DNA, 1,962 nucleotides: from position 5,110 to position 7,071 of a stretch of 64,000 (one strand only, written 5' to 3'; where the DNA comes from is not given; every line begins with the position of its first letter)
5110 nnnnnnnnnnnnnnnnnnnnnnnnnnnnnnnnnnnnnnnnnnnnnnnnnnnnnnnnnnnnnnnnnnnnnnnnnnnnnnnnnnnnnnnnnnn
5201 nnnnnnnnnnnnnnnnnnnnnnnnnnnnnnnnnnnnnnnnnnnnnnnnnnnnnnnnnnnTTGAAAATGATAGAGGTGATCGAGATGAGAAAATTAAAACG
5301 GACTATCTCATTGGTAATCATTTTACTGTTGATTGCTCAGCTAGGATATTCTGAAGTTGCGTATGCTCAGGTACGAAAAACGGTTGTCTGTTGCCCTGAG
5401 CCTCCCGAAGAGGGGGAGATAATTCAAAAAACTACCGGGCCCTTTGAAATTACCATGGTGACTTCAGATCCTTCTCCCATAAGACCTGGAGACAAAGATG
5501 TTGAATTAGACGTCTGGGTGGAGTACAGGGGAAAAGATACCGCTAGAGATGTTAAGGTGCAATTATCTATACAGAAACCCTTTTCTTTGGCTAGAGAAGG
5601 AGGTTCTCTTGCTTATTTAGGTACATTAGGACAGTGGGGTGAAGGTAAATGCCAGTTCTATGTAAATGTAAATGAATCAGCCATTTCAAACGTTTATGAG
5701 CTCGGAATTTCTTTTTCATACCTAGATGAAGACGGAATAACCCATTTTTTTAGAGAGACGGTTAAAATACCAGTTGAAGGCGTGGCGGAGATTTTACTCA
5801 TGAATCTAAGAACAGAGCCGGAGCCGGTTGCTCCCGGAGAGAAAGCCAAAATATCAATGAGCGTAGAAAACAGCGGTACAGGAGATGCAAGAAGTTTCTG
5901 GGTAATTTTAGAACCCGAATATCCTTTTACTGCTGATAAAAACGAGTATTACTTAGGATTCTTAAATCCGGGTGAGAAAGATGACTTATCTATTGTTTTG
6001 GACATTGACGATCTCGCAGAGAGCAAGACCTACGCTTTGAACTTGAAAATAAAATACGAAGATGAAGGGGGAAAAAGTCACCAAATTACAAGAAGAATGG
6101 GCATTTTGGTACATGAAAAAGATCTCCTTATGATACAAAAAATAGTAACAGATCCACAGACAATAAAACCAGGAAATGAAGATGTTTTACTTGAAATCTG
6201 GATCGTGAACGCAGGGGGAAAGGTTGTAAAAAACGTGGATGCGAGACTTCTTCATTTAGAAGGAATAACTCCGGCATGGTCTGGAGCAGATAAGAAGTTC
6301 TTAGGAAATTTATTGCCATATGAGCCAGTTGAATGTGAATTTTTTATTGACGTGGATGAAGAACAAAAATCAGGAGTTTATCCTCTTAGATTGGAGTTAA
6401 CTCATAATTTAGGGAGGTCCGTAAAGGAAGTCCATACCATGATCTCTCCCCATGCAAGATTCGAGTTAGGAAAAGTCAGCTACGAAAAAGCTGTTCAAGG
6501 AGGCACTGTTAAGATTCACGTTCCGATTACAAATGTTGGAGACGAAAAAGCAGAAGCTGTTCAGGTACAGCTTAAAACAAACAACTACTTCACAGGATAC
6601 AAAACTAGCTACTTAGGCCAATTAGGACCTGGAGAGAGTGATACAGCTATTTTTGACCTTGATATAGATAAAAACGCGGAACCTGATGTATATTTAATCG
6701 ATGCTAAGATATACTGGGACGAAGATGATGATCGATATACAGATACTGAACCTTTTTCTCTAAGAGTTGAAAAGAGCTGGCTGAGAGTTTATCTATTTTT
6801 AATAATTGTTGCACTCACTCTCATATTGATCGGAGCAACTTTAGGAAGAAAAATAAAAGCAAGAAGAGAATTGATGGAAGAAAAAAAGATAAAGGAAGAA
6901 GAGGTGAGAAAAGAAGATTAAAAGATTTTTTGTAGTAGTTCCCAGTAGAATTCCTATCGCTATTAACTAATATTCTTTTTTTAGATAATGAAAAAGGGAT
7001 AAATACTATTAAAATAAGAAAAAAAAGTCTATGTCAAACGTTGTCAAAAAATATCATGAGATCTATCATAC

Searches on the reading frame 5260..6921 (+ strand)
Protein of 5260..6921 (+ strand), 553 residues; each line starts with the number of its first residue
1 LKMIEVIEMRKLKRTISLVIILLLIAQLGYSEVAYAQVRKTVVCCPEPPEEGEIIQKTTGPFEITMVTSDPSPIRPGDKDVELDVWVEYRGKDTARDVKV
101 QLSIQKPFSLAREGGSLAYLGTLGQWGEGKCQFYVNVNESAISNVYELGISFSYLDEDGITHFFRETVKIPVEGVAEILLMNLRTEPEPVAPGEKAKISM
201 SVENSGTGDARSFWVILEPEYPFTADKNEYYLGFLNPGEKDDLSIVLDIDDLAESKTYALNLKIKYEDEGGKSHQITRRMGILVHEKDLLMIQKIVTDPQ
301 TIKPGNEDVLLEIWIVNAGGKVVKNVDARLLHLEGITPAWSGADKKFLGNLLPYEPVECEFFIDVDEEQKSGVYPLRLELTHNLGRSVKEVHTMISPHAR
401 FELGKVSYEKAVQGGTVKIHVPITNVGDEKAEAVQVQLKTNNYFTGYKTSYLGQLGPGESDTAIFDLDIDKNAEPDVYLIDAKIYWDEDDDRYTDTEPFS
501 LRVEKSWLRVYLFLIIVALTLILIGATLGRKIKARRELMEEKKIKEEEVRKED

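Call 29: search_protein_families(library=pfam, proteins=[window:5260-6921:+], max_evalue=0.00001)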
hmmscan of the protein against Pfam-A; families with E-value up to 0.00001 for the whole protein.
window:5260-6921:+ (553 aa): 1 family
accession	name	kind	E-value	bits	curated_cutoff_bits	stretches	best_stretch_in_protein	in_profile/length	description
PF07705.17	CARDB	-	4.8e-12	46.4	22.7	0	407-478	11-78/101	CARDB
